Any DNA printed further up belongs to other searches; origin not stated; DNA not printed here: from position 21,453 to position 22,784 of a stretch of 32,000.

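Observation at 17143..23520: Candidate undescribed system: NrtR-controlled TerY-P-like triad (PP2C + kinase + vWA) interleaved with ADP-ribosylglycohydrolase and nicotinamidase-like enzymes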

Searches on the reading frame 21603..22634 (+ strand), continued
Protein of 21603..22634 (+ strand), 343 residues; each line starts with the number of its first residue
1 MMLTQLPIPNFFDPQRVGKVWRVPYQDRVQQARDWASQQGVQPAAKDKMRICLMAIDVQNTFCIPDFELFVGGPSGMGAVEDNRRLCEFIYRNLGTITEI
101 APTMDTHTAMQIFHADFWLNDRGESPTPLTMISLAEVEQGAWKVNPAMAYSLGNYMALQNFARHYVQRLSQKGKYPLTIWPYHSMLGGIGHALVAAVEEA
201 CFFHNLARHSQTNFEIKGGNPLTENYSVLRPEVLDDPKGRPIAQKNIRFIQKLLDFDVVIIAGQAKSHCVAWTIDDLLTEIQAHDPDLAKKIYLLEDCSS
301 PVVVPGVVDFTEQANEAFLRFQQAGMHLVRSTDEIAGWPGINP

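Call 99: find_related_loci(query=A5, collection=viral_contigs, flank=6000)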
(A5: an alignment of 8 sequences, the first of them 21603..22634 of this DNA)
Query A5 (343 aa) in viral_contigs; peptide patterns used: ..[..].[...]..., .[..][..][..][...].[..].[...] (x = any residue, [..] = any of these).
226 stretches matched a pattern; 188 encode a relative of the query (tblastn E <= 1e-3); the best 80 are kept; 80 distinct loci.
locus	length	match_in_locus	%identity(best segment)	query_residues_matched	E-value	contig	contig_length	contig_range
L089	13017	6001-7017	67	1-342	2e-158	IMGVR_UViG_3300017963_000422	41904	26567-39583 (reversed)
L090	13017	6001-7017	67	1-342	2e-158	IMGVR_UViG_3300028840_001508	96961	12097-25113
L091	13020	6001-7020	62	1-342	5e-143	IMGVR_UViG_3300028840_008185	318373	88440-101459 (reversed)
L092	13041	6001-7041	52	4-342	3e-116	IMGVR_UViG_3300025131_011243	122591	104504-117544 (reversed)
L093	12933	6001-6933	37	3-333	4e-62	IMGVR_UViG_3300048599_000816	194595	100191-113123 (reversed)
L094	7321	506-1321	37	36-335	9e-56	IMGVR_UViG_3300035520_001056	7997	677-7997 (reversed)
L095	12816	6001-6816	37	36-335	4e-55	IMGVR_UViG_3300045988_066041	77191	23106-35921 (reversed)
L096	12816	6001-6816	37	36-335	6e-55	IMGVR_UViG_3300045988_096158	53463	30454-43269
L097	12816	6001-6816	38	36-335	6e-55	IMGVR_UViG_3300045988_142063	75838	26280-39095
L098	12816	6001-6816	38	36-335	6e-55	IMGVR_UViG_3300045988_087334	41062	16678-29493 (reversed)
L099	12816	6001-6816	37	36-335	1e-54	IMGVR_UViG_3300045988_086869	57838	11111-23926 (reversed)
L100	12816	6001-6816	37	36-335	1e-54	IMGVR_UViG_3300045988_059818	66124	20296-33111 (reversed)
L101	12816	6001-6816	37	36-335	1e-54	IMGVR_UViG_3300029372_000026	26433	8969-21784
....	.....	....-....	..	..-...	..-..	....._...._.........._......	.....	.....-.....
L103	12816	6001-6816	37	36-335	1e-54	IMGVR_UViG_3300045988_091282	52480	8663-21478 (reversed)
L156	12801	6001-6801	35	49-333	1e-41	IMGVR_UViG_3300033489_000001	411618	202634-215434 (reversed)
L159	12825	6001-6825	33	42-334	5e-41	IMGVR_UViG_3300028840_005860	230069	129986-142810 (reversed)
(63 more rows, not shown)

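Call 107: search_protein_families(library=phrogs, proteins=[L095:5914-6822:+, L095:6835-7509:+, L095:7543-8229:+, L095:8239-9969:+, window:21603-22634:+], max_evalue=0.001)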
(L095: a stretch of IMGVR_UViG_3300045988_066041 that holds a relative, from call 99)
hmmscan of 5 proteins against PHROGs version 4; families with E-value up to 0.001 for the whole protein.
L095:5914-6822:+ (302 aa): 0 families

L095:6835-7509:+ (224 aa): 1 family
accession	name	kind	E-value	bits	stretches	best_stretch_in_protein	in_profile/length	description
phrog_7371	-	unknown function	1.9e-09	38.4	1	30-184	7-154/204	-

L095:7543-8229:+ (228 aa): 0 families

L095:8239-9969:+ (576 aa): 2 families
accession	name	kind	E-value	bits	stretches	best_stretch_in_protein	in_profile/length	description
phrog_37888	-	unknown function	7.1e-07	29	1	17-192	17-211/646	-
phrog_2361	-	other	0.00028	21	0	71-150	79-153/415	serine-threonine kinase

window:21603-22634:+ (343 aa): 0 families

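Call 111: search_dna_similar(query=window:21603-22634:+, collection=plasmids, mode=protein, max_rows=25, max_evalue=1e-8)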
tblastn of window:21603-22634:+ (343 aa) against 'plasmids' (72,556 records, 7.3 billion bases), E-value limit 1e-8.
Records with a match: 10; places in all: 10; records where one place covers at least 80% of the query: 6.
Best place of each record, by identity: <60% 10.
By first word of the organism name: Variovorax 6; Vibrio 4.
By predicted mobility (MOB-suite, as given by PLSDB): non-mobilizable 10.
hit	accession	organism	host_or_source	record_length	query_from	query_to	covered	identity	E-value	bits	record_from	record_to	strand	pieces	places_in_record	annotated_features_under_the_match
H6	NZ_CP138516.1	Variovorax paradoxus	Legume root,PacBio whole genome assembly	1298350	48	335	84%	31.9%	8e-29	124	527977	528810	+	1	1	none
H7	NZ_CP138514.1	Variovorax paradoxus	Legume root,PacBio whole genome assembly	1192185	48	335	84%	31.9%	2e-28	123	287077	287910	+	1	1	none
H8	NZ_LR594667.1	Variovorax sp. SRS16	linuron-contaminated soil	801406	48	333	83%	30.4%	1e-22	106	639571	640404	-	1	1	cysteine hydrolase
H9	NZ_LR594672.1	Variovorax sp. PBL-E5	linuron-contaminated soil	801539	48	333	83%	30.4%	1e-22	106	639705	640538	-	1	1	cysteine hydrolase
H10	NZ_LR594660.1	Variovorax sp. PBL-H6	linuron-contaminated soil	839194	48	333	83%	30.4%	1e-22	106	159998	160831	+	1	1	cysteine hydrolase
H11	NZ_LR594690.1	Variovorax sp. WDL1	linuron-contaminated soil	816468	48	333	83%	30.1%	9e-22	103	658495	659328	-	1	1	cysteine hydrolase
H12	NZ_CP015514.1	Vibrio vulnificus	Mactra veneriformis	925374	48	302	74%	29.8%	4e-18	93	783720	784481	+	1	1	hypothetical protein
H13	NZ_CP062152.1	Vibrio parahaemolyticus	oyster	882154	48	302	74%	29.8%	9e-18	92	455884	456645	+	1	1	hypothetical protein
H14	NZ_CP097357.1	Vibrio parahaemolyticus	oyster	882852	48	302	74%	29.8%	9e-18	92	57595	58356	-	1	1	hypothetical protein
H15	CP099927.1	Vibrio parahaemolyticus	Anadara tuberculosa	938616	48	302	74%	29.4%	1e-17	91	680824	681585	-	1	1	hypothetical protein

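Call 112: search_dna_similar(query=L095:8239-9969:+, collection=phages, mode=protein, max_rows=15)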
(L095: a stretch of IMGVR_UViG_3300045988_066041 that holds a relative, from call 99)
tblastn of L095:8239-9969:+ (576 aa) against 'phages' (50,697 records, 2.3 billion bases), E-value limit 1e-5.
Records with a match: 4; places in all: 4; records where one place covers at least 80% of the query: 0.
Best place of each record, by identity: 95-99% 1; <60% 3.
By first word of the organism name: uncultured 3; Bacteriophage 1.
By host as written in the record: - 4.
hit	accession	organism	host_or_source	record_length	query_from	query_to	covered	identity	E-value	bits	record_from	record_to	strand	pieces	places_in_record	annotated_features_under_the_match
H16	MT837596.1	Bacteriophage sp.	human fecal samples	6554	1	153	27%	98.0%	2e-88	304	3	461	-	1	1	record has no annotation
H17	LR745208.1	uncultured phage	metagenomic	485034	19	256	41%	29.6%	3e-18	95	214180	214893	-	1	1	record has no annotation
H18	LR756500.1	uncultured phage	metagenomic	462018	19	258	42%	26.3%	1e-13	81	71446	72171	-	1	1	record has no annotation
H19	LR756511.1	uncultured phage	metagenomic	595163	1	222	39%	25.2%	3e-13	79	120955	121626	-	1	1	record has no annotation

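Call 113: get_annotated_region(hit=H8, flank=6000)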
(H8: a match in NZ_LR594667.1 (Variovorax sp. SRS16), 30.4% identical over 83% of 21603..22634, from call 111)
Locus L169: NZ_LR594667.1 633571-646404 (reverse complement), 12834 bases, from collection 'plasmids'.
description: Variovorax sp. SRS16 plasmid 2
organism: Variovorax sp. SRS16 (NCBI taxid 282217)
taxonomy: Bacteria; Pseudomonadota; Betaproteobacteria; Burkholderiales; Comamonadaceae; Variovorax; Variovorax sp. SRS16
host: -; source: linuron-contaminated soil; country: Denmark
typing (MOB-suite, as given by PLSDB): non-mobilizable
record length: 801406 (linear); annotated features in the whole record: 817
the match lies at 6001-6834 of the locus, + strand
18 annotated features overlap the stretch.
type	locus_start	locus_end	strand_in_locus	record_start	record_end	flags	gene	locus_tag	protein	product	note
CDS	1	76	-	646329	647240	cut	-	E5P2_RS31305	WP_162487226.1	S49 family peptidase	GO:0006508 - proteolysis [Evidence IEA]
CDS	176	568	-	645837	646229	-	-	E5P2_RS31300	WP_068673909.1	hypothetical protein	-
CDS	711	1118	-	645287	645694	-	-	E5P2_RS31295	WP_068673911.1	hypothetical protein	-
CDS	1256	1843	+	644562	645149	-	-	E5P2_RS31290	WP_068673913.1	ribonuclease HII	-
CDS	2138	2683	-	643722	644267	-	-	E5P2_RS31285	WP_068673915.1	alpha-ketoglutarate-dependent dioxygenase AlkB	-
CDS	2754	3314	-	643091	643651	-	-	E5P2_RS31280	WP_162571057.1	hypothetical protein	-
CDS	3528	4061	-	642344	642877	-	-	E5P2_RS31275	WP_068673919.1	macro domain-containing protein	-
CDS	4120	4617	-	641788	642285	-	-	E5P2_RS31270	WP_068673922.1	regulatory protein RecX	GO:0006282 - regulation of DNA repair [Evidence IEA]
CDS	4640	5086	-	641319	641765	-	-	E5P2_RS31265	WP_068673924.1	NUDIX hydrolase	-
CDS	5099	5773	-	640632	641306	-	-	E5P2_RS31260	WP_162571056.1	NUDIX domain-containing protein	-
CDS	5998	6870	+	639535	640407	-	-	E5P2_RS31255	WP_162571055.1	cysteine hydrolase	-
CDS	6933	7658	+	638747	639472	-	-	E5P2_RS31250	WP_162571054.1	hypothetical protein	-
CDS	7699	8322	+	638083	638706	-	-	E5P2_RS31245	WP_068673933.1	hypothetical protein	-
CDS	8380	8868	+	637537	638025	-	-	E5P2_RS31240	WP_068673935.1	nucleoside 2-deoxyribosyltransferase domain-containing protein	-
CDS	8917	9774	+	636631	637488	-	-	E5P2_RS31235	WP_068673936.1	NAD(+)/NADH kinase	-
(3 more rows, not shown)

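Call 114: get_annotated_region(hit=H12, flank=6000)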
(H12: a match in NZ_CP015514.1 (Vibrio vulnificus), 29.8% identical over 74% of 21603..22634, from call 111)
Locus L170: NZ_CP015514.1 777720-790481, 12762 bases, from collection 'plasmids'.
description: Vibrio vulnificus strain FORC_036 plasmid unnamed, complete sequence
organism: Vibrio vulnificus (NCBI taxid 672)
taxonomy: Bacteria; Pseudomonadota; Gammaproteobacteria; Vibrionales; Vibrionaceae; Vibrio; Vibrio vulnificus
host: -; source: Mactra veneriformis; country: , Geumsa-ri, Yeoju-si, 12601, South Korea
typing (MOB-suite, as given by PLSDB): non-mobilizable
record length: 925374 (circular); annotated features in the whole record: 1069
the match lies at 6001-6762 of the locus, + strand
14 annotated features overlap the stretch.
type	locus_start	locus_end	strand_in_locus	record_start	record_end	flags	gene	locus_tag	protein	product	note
CDS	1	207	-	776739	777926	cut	nhaA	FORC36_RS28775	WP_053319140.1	Na+/H+ antiporter NhaA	GO:1902600 - proton transmembrane transport [Evidence IEA]; GO:0006814 - sodium ion transport [Evidence IEA]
CDS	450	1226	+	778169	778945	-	-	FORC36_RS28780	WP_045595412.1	metallophosphoesterase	-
CDS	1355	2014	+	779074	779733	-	-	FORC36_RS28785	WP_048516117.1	hypothetical protein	-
CDS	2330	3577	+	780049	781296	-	-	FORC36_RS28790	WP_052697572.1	hypothetical protein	-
CDS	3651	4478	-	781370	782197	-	-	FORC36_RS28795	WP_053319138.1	hypothetical protein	-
CDS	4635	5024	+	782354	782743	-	-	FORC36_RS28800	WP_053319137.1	hypothetical protein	-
CDS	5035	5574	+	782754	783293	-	-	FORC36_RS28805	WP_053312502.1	hypothetical protein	-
CDS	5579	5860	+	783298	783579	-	-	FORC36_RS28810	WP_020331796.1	hypothetical protein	-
CDS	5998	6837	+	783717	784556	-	-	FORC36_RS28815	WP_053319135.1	hypothetical protein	-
CDS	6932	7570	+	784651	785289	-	-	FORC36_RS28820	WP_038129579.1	RNA ligase family protein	-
CDS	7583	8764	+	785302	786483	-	-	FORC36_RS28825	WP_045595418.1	potassium channel family protein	GO:0034220 - monoatomic ion transmembrane transport [Evidence IEA]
CDS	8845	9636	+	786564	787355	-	-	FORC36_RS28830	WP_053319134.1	hypothetical protein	-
CDS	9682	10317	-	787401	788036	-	-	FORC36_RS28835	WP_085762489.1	hypothetical protein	-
CDS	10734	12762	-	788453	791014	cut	-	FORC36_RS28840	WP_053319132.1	TerD family protein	-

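Call 117: search_protein_families(library=pfam, proteins=[L169:5099-5773:-, L169:6933-7658:+, L169:7699-8322:+, L169:5998-6870:+, L156:4254-4982:+, L095:4373-5851:+, L095:8239-9969:+, L001:2594-3142:+, L025:9368-9964:+], max_evalue=0.01)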
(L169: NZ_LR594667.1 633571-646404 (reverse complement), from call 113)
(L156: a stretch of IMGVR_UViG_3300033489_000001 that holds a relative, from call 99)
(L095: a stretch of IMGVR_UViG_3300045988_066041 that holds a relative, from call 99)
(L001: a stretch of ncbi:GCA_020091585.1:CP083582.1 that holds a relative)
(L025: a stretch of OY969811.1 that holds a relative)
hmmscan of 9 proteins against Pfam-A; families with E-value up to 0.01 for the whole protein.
L169:5099-5773:- (224 aa): 3 families
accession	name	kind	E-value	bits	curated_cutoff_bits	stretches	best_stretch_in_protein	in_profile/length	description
PF21906.2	NrtR_WHD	-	3.6e-19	69.1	27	1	147-207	2-61/61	NrtR DNA-binding winged helix domain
PF00293.34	NUDIX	-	1.8e-06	28.4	21.1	1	9-101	6-97/134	NUDIX domain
PF19368.5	AraR_C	-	0.00023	21.8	23.8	1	148-208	7-67/82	AraR C-terminal winged HTH domain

L169:6933-7658:+ (241 aa): 0 families

L169:7699-8322:+ (207 aa): 0 families

L169:5998-6870:+ (290 aa): 0 families

L156:4254-4982:+ (242 aa): 3 families
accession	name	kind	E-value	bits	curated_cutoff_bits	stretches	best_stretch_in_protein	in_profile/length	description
PF21906.2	NrtR_WHD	-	5.1e-23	81.4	27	1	166-225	1-61/61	NrtR DNA-binding winged helix domain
PF00293.34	NUDIX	-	3.2e-15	56.7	21.1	1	14-149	6-131/134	NUDIX domain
PF19368.5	AraR_C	-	7.1e-15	55.5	23.8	1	162-236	1-77/82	AraR C-terminal winged HTH domain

L095:4373-5851:+ (492 aa): 4 families
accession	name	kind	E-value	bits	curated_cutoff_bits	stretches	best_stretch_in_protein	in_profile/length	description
PF11443.14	DUF2828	-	4.4e-43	148.1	29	2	192-290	288-398/405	Domain of unknown function (DUF2828)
PF25043.1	DUF7788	-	2.5e-39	135.3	27.1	1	296-472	1-189/221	Domain of unknown function (DUF7788)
PF13519.12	VWA_2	-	1.1e-06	29.6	27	1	298-400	2-106/107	von Willebrand factor type A domain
PF05762.20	VWA_CoxE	-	0.00065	19.6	26.4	1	295-400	57-159/222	VWA domain containing CoxE-like protein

L095:8239-9969:+ (576 aa): 3 families
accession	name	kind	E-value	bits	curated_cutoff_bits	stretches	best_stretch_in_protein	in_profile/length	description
PF00069.31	Pkinase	-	4.5e-08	33.3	31.7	1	97-254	87-247/263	Protein kinase domain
PF19974.5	TCAD9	-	0.0004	20.1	40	1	93-151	264-321/429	Ternary complex associated domain 9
PF06293.20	Kdo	-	0.0014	18.5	21.3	1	112-152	123-167/207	Lipopolysaccharide kinase (Kdo/WaaP) family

L001:2594-3142:+ (182 aa): 1 family
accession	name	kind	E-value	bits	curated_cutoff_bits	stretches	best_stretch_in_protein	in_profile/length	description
PF04664.18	OGFr_N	-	1.3e-31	110.2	22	1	17-146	23-149/208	Opioid growth factor receptor (OGFr) conserved region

L025:9368-9964:+ (198 aa): 0 families

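Call 124: search_protein_families(library=padloc, proteins=[L095:5914-6822:+, L095:6835-7509:+, L095:7543-8229:+, L095:8239-9969:+], max_evalue=0.01)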
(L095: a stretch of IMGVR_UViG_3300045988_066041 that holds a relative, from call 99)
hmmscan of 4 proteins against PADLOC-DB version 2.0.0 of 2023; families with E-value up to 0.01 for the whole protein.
L095:5914-6822:+ (302 aa): 0 families

L095:6835-7509:+ (224 aa): 0 families

L095:7543-8229:+ (228 aa): 0 families

L095:8239-9969:+ (576 aa): 9 families
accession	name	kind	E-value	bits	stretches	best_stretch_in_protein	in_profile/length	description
PDLC04138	mad6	-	6.2e-07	26.7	1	80-256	424-596/659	mads_6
PDLC03921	MkoA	-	1.1e-06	24.6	1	102-176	582-656/1607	-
PDLC04047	PD-T4-6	-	4.8e-06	23.9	1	94-204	97-215/327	-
PDLC02375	Stk2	-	1.4e-05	22.1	1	64-141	180-251/500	-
PDLC04042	PD-T4-6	-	0.00012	19.8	0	85-150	86-152/292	-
PDLC04048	PD-T4-6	-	0.00017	19.1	1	87-203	90-214/354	-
PDLC04039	PD-T4-6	-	0.00068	16.7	1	104-232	111-245/458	-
PDLC04056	PD-T4-6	-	0.0013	15.9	1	94-151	94-150/415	-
PDLC04057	PD-T4-6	-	0.0019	15.3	1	86-196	86-205/443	-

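Call 127: search_protein_representatives(alignment_id=A2)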
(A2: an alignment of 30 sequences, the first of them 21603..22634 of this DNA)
Query: 30 sequences, 346 profile positions. Proteins with E-value up to 0.001 (for the whole library): 2634; up to 1e-10: 1856; up to 1e-30: 614. The best 150 are listed.
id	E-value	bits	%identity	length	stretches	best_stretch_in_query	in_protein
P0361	1.1e-156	537.5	-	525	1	5-337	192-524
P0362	3.3e-147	506.3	-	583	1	3-346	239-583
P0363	2.1e-145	500.4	-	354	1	4-346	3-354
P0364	7.8e-137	472.2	-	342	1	4-346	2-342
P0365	3.2e-126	437.3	-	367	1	6-344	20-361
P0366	2.2e-123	428.0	-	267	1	87-344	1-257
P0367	1.4e-120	418.7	-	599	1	6-342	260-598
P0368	5.2e-111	387.3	-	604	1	4-345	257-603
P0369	5.5e-109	380.6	-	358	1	6-345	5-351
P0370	9.8e-109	379.8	-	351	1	4-346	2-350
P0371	1.1e-107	376.3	-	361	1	30-345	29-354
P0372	1.8e-106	372.4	-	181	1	161-338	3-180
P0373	1.9e-106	372.3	-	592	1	3-345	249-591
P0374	8.5e-104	363.6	-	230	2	55-209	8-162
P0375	6.6e-103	360.6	-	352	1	4-345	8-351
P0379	2.3e-101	355.5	-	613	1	30-345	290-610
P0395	5.8e-92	324.6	-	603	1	6-346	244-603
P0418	4.1e-82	292.3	-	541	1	90-338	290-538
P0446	1.9e-73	263.8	-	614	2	71-339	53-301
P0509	3.8e-57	210.2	-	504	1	23-247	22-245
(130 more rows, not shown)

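Call 128: search_protein_families(library=pfam, proteins=[P0361, P0362, P0367, P0368, P0373, P0379, P0395, P0418, P0446, P0509], max_evalue=0.01)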
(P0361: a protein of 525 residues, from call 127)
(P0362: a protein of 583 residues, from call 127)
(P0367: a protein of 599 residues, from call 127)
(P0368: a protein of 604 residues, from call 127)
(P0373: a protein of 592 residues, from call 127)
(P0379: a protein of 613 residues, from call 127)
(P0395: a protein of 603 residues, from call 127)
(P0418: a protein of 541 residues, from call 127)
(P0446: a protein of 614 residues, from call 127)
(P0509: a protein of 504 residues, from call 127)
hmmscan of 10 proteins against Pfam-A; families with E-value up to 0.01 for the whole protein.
P0361 (525 aa): 0 families

P0362 (583 aa): 0 families

P0367 (599 aa): 0 families

P0368 (604 aa): 1 family
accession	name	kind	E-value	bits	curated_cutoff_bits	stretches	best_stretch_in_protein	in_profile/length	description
PF00857.26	Isochorismatase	-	9.5e-06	26.2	27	0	307-405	2-97/175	Isochorismatase domain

P0373 (592 aa): 0 families

P0379 (613 aa): 0 families

P0395 (603 aa): 0 families

P0418 (541 aa): 0 families

P0446 (614 aa): 2 families
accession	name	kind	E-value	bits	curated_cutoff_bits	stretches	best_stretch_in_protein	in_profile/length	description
PF00857.26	Isochorismatase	-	8.7e-11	42.7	27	0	355-420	2-68/175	Isochorismatase domain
PF18907.5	DUF5662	-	0.0026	17.8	27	0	395-422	69-96/156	Family of unknown function (DUF5662)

P0509 (504 aa): 0 families
